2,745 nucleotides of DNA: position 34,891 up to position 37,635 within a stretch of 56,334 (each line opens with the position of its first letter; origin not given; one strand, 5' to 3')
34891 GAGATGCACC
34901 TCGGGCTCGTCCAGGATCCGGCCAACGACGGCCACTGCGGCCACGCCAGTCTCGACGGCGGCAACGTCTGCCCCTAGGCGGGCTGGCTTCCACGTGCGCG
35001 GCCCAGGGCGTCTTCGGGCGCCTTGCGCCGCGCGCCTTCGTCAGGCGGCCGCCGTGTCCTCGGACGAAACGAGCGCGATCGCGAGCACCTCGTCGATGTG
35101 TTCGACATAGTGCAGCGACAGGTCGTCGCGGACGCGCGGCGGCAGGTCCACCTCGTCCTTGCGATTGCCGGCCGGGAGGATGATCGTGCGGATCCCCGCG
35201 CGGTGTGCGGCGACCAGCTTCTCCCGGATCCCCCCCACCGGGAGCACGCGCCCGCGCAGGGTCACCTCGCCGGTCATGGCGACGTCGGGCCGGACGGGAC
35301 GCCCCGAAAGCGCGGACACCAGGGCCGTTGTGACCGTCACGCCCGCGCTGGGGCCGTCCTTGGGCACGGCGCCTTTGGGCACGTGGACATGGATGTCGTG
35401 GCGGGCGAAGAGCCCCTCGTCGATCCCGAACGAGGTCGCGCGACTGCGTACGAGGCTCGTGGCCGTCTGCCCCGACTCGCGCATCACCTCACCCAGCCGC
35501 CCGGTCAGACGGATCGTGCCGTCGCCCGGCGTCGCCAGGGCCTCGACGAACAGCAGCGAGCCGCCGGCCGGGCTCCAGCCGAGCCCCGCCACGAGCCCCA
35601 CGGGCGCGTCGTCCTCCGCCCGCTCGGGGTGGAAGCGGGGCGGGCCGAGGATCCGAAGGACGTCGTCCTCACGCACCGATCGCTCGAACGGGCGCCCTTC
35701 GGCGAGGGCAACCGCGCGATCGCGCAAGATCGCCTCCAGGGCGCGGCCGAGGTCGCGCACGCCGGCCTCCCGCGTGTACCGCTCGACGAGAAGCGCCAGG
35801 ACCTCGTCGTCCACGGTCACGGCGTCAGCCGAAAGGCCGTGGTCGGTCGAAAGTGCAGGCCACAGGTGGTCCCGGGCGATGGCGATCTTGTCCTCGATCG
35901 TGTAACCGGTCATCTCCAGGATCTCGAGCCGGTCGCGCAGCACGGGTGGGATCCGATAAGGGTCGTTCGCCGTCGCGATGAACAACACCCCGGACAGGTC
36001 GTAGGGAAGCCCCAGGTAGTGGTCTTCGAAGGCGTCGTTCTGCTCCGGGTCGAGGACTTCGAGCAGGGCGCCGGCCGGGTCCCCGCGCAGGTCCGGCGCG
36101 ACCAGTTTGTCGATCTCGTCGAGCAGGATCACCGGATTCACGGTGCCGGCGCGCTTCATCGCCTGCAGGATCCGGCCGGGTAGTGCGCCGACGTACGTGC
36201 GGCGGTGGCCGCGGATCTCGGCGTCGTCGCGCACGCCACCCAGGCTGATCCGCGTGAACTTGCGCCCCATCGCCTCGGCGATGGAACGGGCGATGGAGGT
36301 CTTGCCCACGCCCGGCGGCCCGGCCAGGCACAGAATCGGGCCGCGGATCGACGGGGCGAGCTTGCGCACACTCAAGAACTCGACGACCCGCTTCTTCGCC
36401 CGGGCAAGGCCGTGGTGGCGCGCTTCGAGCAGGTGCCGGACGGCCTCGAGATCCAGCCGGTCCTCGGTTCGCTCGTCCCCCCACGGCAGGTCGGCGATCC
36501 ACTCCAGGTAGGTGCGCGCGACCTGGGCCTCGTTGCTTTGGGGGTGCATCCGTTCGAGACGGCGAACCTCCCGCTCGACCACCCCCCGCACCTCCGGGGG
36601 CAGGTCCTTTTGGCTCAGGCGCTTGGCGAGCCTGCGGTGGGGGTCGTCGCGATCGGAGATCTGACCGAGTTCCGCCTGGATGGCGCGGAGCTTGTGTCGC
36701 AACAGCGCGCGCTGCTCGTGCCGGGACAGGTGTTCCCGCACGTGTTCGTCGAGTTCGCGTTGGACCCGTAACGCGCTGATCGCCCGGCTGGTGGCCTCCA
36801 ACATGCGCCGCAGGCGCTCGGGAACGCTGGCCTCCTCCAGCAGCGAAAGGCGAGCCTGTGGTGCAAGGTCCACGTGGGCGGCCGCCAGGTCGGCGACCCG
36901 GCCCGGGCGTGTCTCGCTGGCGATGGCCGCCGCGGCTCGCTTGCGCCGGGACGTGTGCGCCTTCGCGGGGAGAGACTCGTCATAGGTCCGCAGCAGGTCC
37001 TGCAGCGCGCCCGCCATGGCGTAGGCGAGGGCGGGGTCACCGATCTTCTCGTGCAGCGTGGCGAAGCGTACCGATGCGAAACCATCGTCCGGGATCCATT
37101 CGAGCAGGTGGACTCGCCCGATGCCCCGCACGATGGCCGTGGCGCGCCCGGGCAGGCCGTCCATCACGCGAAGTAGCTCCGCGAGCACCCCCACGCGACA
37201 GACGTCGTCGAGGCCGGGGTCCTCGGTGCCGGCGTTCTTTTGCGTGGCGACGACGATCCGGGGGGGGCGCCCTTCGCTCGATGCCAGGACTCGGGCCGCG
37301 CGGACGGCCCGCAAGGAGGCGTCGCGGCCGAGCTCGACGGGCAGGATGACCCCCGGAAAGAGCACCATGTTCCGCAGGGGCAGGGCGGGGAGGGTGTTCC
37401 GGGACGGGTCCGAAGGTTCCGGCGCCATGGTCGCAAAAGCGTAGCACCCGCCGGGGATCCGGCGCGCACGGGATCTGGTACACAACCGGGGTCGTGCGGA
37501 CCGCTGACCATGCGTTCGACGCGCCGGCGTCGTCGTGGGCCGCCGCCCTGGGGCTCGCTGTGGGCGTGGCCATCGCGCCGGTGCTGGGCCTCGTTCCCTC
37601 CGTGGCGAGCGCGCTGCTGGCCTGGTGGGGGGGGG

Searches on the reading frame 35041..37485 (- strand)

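Call 3: search_protein_families(library=pfam, proteins=[window:35041-37485:-], max_evalue=0.01)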
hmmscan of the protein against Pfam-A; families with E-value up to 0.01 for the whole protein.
window:35041-37485:- (814 aa): 12 families
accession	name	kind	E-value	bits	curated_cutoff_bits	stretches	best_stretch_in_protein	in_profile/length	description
PF05362.19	Lon_C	-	2.9e-82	275.6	21.1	1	604-806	2-204/205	Lon protease (S16) C-terminal proteolytic domain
PF02190.22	LON_substr_bdg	-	5.5e-36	124.8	28.7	1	31-231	1-197/200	ATP-dependent protease La (LON) substrate-binding domain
PF00004.35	AAA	-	6.7e-25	88.5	21.2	1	385-523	1-126/131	ATPase family associated with various cellular activities (AAA)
PF22667.2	Lon_lid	-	2e-14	53.4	27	1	548-598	2-52/57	Lon protease AAA+ ATPase lid domain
PF07728.20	AAA_5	-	6.2e-09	36.4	22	1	385-519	2-138/139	AAA domain (dynein-related subfamily)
PF13541.12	ChlI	-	7.7e-07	29.5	27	1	647-774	1-121/121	Subunit ChlI of Mg-chelatase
PF13191.12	AAA_16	-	0.0002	22.4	32.6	1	381-474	23-116/167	AAA ATPase domain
PF13401.12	AAA_22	-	0.00043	21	27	0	384-464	7-97/130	AAA domain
PF07724.20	AAA_2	-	0.00068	20.2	27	1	387-507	8-124/166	AAA domain (Cdc48 subfamily)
PF07726.17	AAA_3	-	0.0019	18.5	27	1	387-463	4-76/131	ATPase family associated with various cellular activities (AAA)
PF05496.18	RuvB_N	-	0.0044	17.2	27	1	386-414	37-65/159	Holliday junction DNA helicase RuvB P-loop domain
PF13238.12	AAA_18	-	0.0057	17.5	29.4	0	386-409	2-27/128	AAA domain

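Call 4: search_protein_families(library=ncbifam, proteins=[window:35041-37485:-], max_evalue=0.01)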
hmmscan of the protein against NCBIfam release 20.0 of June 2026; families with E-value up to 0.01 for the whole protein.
window:35041-37485:- (814 aa): 20 families
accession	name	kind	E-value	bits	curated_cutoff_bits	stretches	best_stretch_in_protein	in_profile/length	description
TIGR00763.1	lon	equivalog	1.4e-251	837.4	608.05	1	33-804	1-794/795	endopeptidase La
NF008053.0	PRK10787.1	equivalog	1e-202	675.4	891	1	28-808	7-774/784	endopeptidase La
TIGR02903.1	spore_lon_C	equivalog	8.7e-37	126.9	678.8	1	500-804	325-614/615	Lon family ATP-dependent protease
TIGR00764.1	lon_rel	equivalog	3.7e-31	108.4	516.6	1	625-810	415-598/608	ATP-dependent protease LonB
TIGR02902.1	spore_lonB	equivalog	3.6e-28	98.5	723.3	1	492-804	229-530/531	ATP-dependent protease LonB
TIGR00416.1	sms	equivalog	2.7e-10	39.6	403.05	1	693-776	353-435/454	DNA repair protein RadA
TIGR02653.1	Lon_rel_chp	hypoth_equivalog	9.1e-09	34.2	628.25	1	648-794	515-661/675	protease Lon-related BREX system protein BrxL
NF003229.0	PRK04195.1-5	equivalog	6.7e-07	28.4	280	1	385-476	47-126/413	replication factor C large subunit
TIGR03345.1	VI_ClpV1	equivalog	1.4e-06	26.9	884.95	1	184-460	408-679/852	type VI secretion system ATPase TssH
TIGR02639.1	ClpA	equivalog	2.3e-06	26.1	993.15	1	341-479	443-581/734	ATP-dependent Clp protease ATP-binding subunit ClpA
NF003234.0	PRK04195.2-4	equivalog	1.8e-05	23.9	529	1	383-530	39-170/497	replication factor C large subunit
NF047784.1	MadB_ATPase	equivalog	5.8e-05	22.4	475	1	370-414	22-65/298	MadB family AAA-type ATPase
TIGR01243.1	CDC48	subfamily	0.00015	20.2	802.65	1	385-515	490-606/733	CDC48 family AAA ATPase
TIGR02173.1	cyt_kin_arch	equivalog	0.00027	21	102.1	1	384-426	2-42/169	(d)CMP kinase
TIGR00635.1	ruvB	equivalog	0.00041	19.5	299.05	1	386-414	34-62/305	Holliday junction branch migration DNA helicase RuvB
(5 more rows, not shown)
